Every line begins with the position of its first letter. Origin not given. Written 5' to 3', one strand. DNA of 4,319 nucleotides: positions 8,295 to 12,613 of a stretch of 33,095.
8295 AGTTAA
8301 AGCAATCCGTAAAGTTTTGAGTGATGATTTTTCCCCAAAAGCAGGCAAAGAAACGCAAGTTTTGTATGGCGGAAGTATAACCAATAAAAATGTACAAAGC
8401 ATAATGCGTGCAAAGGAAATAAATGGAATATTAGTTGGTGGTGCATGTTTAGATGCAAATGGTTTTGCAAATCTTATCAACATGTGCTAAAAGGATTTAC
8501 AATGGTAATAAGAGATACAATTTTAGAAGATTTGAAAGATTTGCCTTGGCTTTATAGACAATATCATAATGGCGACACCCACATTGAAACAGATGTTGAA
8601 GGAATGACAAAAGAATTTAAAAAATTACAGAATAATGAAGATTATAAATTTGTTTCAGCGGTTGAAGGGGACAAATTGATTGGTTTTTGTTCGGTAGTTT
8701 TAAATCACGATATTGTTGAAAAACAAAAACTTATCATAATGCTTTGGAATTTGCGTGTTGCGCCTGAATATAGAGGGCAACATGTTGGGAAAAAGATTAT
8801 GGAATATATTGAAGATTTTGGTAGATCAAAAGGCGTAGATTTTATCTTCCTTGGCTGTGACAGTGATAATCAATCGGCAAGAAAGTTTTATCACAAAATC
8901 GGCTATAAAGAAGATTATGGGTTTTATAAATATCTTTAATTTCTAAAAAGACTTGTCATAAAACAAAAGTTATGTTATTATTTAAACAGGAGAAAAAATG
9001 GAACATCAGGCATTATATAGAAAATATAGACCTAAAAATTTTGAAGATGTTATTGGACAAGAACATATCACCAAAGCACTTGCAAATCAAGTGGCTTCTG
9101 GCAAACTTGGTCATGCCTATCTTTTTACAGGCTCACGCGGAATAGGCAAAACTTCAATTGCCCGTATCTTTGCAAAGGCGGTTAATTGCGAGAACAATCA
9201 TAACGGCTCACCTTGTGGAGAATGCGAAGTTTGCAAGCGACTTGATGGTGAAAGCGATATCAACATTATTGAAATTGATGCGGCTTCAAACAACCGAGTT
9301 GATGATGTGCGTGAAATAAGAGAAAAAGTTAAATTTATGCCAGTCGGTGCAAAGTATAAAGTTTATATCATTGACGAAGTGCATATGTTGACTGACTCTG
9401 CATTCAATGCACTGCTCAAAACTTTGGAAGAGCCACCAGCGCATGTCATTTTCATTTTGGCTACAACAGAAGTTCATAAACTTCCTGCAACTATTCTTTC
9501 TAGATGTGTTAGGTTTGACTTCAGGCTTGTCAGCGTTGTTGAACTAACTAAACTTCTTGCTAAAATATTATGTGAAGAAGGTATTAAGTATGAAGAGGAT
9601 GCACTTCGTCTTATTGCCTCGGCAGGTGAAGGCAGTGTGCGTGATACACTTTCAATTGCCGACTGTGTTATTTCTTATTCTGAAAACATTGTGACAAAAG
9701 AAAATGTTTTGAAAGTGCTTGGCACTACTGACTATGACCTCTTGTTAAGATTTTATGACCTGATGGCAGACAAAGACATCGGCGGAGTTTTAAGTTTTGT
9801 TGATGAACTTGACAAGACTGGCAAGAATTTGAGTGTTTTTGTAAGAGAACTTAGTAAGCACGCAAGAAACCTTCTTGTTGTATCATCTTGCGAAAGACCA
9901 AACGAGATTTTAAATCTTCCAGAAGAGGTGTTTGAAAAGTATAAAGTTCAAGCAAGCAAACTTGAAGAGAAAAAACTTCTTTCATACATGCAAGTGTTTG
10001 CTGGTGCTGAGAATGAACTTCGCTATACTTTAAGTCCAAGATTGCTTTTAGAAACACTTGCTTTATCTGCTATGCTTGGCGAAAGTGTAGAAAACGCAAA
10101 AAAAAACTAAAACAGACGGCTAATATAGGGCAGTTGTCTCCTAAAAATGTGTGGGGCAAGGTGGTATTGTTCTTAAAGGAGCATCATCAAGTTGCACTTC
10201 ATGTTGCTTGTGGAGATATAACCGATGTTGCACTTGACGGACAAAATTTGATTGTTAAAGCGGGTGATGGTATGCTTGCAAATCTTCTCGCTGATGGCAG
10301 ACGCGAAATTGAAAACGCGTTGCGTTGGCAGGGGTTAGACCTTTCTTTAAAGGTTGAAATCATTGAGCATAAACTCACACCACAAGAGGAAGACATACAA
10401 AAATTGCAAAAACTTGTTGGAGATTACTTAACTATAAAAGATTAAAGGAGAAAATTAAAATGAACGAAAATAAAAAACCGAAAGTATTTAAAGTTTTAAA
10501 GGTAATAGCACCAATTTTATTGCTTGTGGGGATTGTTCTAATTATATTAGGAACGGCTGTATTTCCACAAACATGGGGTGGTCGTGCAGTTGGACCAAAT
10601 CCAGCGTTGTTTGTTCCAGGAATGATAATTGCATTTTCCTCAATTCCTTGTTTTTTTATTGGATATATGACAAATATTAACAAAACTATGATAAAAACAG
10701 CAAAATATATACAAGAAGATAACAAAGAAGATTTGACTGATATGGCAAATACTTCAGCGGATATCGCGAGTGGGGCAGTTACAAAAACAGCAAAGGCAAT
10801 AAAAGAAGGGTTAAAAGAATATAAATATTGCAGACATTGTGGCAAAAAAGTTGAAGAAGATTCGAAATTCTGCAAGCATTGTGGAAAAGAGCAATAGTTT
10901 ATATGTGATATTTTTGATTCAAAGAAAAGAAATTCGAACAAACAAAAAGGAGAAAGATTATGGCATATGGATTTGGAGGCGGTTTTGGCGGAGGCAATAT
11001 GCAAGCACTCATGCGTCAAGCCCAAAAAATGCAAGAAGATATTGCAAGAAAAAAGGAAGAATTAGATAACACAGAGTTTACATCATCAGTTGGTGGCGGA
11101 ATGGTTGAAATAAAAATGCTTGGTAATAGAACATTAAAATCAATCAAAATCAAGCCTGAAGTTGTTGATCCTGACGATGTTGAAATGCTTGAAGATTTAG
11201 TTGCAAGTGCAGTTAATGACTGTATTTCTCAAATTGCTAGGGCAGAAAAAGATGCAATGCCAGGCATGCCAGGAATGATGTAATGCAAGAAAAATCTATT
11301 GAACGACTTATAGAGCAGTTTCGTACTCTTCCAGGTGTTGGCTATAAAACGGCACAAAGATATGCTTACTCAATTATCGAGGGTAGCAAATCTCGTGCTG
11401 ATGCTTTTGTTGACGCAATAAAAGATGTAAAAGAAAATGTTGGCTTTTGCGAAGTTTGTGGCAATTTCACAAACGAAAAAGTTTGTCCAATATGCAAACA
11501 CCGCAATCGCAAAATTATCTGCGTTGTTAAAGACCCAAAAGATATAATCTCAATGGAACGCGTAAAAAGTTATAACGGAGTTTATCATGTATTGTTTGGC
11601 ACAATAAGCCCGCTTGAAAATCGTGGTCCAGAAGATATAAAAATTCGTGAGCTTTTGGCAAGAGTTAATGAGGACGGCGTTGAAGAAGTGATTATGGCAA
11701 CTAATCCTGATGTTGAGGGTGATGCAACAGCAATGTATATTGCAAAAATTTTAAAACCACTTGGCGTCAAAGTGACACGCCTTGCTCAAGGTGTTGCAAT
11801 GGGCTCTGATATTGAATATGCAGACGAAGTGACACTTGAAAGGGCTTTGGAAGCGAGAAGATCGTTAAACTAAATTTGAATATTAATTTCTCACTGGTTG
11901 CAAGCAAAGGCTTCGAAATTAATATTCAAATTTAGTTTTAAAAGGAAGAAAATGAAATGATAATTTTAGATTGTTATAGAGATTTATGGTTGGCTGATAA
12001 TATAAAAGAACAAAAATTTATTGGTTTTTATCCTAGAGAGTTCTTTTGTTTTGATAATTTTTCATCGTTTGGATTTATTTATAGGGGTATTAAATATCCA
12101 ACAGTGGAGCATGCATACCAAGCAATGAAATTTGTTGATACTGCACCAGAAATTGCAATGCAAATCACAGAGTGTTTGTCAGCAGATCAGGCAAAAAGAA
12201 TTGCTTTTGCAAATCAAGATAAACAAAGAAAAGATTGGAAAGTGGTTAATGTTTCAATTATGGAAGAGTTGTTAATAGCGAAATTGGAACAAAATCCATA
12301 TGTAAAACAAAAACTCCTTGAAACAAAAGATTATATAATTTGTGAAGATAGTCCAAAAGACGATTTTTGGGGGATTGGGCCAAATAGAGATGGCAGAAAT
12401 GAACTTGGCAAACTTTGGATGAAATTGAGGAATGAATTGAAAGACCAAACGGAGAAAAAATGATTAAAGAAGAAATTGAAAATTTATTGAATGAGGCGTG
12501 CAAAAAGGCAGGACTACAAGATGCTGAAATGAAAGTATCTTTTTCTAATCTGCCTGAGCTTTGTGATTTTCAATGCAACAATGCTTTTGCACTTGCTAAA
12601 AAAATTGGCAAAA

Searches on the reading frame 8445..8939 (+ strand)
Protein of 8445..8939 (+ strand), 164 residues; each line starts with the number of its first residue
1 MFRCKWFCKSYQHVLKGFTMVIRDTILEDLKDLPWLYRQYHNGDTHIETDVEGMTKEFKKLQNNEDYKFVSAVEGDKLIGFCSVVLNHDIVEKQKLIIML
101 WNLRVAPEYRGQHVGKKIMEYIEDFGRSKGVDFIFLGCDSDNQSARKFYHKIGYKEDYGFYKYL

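Call 67: search_protein_families(library=pfam, proteins=[window:8445-8939:+], max_evalue=0.001)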
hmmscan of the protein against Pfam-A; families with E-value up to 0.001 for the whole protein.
window:8445-8939:+ (164 aa): 5 families
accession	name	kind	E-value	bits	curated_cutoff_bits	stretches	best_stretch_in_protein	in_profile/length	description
PF00583.31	Acetyltransf_1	-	3.6e-20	72.8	20.7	1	52-154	18-116/116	Acetyltransferase (GNAT) family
PF13508.13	Acetyltransf_7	-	9.6e-15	55.2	27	1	66-156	2-84/84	Acetyltransferase (GNAT) domain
PF13673.13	Acetyltransf_10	-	1.1e-11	45.2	23.6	1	56-156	20-109/128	Acetyltransferase (GNAT) domain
PF13302.13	Acetyltransf_3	-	5.1e-07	30.9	25.4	1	48-155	31-138/138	Acetyltransferase (GNAT) domain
PF13420.13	Acetyltransf_4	-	0.00045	20.7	24.3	1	27-155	6-135/155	Acetyltransferase (GNAT) domain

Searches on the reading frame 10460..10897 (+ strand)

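Call 67: search_protein_families(library=pfam, proteins=[window:10460-10897:+], max_evalue=0.001)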
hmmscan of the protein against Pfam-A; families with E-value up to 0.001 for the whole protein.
window:10460-10897:+ (145 aa): 4 families
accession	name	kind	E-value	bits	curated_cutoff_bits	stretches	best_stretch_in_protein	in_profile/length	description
PF13240.11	Zn_Ribbon_1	-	1.6e-07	31.3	25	1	123-144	1-22/23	zinc-ribbon domain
PF13248.11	Zn_ribbon_3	-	4e-07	29.7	27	1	121-144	2-25/26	zinc-ribbon domain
PF24460.1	DUF7575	-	0.00013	21.7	28.5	1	124-144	6-26/28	Domain of unknown function (DUF7575)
PF12773.13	DZR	-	0.00015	22.3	27.3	1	124-143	1-20/45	Double zinc ribbon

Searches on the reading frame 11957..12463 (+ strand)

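Call 67: search_protein_families(library=pfam, proteins=[window:11957-12463:+], max_evalue=0.001)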
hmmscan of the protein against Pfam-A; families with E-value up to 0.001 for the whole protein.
window:11957-12463:+ (168 aa): 1 family
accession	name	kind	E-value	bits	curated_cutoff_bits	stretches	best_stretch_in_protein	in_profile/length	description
PF08719.17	NADAR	-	6.4e-30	105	35.1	1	27-162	8-163/163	NADAR domain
